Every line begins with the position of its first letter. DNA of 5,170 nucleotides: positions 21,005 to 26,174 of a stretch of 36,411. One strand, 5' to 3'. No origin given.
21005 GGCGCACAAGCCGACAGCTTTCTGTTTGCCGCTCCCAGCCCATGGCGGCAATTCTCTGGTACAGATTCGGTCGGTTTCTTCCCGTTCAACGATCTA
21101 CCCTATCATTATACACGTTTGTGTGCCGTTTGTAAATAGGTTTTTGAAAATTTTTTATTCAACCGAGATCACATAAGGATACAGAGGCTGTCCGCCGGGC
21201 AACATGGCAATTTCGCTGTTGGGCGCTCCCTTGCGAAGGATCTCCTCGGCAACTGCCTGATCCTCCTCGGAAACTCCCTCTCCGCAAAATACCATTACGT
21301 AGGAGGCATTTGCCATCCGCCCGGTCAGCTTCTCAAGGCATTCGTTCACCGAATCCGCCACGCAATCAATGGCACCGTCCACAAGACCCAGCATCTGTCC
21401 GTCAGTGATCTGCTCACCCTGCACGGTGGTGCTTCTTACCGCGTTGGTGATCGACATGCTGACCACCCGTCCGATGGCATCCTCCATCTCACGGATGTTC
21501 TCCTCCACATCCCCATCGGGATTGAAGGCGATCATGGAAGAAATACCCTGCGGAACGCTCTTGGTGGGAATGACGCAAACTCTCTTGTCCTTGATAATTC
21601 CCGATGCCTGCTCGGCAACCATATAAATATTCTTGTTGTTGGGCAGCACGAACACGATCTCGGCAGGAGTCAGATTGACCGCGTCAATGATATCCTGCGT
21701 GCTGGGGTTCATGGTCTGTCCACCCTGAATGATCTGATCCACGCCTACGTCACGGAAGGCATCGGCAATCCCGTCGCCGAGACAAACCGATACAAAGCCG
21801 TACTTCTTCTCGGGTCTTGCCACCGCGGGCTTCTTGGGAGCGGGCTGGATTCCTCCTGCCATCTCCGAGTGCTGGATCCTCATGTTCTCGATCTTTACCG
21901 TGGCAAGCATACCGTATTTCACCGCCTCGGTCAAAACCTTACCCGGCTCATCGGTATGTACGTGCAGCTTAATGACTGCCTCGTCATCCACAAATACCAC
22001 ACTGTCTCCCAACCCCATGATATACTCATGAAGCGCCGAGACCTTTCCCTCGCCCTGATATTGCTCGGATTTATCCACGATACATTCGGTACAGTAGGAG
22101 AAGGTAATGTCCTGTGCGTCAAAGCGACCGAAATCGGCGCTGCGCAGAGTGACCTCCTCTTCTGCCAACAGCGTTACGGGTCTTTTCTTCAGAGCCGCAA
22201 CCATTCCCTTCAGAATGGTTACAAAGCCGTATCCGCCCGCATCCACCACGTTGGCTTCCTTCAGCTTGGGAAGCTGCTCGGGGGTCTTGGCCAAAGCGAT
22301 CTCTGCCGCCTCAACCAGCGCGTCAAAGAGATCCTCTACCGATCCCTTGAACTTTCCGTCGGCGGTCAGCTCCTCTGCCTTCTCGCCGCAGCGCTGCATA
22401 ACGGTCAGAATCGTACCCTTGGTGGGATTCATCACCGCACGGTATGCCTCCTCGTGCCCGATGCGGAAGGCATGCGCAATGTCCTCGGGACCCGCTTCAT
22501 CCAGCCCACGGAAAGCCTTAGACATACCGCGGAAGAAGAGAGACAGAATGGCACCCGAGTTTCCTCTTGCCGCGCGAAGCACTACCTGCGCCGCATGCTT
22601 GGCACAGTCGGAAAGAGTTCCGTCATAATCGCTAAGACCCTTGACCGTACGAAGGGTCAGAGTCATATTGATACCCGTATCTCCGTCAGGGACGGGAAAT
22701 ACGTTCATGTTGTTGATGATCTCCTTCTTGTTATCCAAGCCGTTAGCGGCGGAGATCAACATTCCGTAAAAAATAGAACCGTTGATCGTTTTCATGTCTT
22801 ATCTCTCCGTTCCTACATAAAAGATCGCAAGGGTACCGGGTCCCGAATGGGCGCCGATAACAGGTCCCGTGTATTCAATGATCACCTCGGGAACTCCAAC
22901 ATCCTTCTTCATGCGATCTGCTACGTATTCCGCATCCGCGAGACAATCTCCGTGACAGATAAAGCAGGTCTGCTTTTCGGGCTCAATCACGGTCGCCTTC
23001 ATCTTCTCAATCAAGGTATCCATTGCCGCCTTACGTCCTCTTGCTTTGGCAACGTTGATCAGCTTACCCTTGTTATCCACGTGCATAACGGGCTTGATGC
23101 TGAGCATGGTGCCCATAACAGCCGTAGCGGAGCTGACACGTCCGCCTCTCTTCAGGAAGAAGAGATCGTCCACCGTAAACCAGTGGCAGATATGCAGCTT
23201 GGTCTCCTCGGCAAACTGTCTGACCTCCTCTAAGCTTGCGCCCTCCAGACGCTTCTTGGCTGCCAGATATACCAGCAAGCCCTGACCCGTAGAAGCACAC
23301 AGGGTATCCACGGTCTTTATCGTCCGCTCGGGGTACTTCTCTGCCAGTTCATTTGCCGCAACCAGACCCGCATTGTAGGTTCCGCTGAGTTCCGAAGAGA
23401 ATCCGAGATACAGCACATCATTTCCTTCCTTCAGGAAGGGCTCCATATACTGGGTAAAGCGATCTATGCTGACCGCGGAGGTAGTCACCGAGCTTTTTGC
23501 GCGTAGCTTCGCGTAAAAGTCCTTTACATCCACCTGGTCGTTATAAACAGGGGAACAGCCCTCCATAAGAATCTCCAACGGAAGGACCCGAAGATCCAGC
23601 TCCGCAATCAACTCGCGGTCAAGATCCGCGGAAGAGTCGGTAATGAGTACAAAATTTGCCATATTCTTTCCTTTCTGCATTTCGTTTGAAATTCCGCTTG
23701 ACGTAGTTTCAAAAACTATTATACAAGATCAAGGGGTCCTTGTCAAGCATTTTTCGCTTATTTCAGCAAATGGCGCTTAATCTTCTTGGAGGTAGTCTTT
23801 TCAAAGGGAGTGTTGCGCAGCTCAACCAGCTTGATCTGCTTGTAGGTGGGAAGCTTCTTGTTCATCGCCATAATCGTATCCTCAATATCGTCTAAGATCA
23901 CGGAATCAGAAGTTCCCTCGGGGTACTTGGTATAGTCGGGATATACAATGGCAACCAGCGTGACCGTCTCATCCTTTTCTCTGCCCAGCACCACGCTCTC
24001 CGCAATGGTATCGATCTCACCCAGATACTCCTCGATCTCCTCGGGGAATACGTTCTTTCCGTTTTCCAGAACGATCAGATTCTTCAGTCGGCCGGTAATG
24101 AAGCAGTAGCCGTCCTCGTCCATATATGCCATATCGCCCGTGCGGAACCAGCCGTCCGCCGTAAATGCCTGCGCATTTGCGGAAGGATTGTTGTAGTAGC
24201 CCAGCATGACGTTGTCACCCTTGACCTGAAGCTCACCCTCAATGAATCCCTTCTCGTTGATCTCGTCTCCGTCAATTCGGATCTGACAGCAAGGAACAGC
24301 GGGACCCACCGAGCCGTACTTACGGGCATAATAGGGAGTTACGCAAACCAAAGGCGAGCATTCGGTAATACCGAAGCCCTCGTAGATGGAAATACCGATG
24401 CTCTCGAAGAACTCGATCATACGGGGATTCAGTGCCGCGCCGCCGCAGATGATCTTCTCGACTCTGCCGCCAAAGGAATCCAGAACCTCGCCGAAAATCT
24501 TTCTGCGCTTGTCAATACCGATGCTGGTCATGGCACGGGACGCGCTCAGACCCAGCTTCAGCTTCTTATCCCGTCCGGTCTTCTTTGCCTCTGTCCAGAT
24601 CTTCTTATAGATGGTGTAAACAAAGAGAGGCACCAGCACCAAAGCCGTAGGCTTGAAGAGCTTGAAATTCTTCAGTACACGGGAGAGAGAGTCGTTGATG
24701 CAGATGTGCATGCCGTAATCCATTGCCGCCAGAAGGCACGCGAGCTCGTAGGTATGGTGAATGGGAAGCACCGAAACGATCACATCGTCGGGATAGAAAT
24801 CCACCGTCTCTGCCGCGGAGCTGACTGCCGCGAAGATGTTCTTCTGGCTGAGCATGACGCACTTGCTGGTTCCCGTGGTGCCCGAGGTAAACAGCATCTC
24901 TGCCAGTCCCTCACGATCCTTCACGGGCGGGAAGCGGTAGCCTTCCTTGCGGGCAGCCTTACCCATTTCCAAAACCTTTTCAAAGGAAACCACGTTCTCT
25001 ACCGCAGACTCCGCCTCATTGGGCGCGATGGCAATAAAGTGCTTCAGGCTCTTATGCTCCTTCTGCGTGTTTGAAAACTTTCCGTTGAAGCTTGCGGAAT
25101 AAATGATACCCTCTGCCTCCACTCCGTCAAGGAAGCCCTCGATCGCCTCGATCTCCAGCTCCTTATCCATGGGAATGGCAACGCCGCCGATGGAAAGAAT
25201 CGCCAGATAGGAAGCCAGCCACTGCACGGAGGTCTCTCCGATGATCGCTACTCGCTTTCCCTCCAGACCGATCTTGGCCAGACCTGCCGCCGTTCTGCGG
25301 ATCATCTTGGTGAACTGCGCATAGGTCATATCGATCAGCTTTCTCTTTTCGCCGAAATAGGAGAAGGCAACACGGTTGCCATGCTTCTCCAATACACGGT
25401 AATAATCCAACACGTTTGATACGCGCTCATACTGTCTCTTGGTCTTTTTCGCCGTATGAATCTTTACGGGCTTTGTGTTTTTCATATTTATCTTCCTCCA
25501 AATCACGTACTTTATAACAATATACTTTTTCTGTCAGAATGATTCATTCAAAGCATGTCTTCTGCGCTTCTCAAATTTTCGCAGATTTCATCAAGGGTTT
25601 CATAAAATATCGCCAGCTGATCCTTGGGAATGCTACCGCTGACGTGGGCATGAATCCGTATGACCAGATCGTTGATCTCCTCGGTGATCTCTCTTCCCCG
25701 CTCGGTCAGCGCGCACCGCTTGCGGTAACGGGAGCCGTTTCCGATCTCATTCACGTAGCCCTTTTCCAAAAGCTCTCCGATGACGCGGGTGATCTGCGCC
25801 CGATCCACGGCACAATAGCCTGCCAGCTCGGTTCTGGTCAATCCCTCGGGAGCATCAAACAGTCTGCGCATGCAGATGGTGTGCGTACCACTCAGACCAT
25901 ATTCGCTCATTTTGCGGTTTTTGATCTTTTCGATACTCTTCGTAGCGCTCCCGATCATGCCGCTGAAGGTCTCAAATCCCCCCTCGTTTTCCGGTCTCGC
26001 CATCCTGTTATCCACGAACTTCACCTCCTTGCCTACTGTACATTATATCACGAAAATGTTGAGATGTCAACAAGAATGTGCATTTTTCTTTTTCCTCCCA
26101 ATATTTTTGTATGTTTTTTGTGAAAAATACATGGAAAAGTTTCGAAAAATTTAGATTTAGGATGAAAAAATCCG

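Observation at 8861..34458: Family T: an interspersed 170-220 bp repeat that starts at stop codons and ends in a terminator hairpin, with at least 8 copies in 36 kb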

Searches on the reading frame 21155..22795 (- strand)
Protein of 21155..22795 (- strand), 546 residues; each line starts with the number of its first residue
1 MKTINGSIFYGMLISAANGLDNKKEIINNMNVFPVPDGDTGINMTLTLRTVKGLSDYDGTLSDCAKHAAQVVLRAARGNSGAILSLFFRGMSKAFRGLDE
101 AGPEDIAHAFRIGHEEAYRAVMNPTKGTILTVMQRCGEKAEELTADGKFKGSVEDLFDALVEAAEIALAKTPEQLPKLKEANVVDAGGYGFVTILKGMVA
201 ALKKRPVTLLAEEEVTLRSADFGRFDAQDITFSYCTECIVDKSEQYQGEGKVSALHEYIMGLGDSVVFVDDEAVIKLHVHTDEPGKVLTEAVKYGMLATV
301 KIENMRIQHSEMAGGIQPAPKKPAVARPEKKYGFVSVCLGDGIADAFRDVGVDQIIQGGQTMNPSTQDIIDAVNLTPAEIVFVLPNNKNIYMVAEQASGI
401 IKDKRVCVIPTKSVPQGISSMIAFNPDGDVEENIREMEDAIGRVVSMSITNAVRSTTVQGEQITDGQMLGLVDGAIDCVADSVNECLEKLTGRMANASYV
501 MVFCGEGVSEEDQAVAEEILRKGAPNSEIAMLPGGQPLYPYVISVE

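Call 14: search_protein_families(library=pfam, proteins=[window:21155-22795:-])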
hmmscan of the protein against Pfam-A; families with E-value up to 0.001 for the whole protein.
window:21155-22795:- (546 aa): 3 families
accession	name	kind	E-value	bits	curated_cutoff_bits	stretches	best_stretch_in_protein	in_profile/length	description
PF13684.11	FakA-like_C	-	9.3e-72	241.3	23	1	333-546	1-216/216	Fatty acid kinase subunit A-like, C-terminal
PF02734.22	Dak2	-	9.9e-39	133.5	27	1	34-199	1-173/174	DAK2 domain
PF21645.3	FakA-like_M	-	1.9e-25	88.9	24.9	1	232-311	2-79/80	Fatty acid kinase subunit A-like, middle domain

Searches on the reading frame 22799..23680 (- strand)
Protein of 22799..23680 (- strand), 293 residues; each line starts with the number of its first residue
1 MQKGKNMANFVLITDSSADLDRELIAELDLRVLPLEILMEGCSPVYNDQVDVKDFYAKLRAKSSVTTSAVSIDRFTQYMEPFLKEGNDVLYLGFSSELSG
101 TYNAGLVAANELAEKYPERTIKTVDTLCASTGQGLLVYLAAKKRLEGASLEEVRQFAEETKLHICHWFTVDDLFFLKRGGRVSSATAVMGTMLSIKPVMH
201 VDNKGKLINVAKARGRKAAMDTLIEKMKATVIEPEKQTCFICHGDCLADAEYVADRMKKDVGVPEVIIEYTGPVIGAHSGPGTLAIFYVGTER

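Call 14: search_protein_families(library=pfam, proteins=[window:22799-23680:-])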
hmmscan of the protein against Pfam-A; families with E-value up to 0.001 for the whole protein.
window:22799-23680:- (293 aa): 1 family
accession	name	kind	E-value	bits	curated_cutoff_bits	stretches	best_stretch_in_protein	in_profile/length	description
PF02645.21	DegV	-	1.4e-75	254.7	27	1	10-289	2-278/280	Uncharacterised protein, DegV family COG1307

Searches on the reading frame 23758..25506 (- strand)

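Call 14: search_protein_families(library=pfam, proteins=[window:23758-25506:-])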
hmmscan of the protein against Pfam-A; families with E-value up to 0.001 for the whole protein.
window:23758-25506:- (582 aa): 2 families
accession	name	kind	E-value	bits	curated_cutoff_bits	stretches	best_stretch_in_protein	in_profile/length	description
PF00501.34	AMP-binding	-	9.2e-66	222.6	29.9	1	39-438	5-384/384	AMP-binding enzyme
PF23562.2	AMP-binding_C_3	-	2.4e-09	38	20.8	1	476-579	2-106/124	AMP-binding enzyme C-terminal domain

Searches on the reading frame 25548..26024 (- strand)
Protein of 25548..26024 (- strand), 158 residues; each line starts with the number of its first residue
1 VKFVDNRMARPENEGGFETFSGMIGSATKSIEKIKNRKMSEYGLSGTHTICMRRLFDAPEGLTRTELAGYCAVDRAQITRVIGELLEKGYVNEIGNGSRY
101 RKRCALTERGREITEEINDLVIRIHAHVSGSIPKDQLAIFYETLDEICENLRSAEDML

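Call 100: search_protein_families(library=pfam, proteins=[window:25548-26024:-], max_evalue=0.01)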
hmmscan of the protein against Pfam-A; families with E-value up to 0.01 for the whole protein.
window:25548-26024:- (158 aa): 5 families
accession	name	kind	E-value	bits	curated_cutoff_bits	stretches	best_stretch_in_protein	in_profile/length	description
PF25213.1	HVO_A0261_N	-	0.00031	21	35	1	60-124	23-81/86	HVO_A0261 N-terminal domain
PF12802.13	MarR_2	-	0.00041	20.9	27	1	42-91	1-50/61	MarR family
PF13545.12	HTH_Crp_2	-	0.00093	19.5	27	1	62-96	23-57/70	Crp-like helix-turn-helix domain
PF01047.28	MarR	-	0.0022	18.3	24.6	1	48-92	5-48/59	MarR family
PF01978.25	TrmB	-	0.0078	16.5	25.6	0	60-96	21-58/68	Sugar-specific transcriptional regulator TrmB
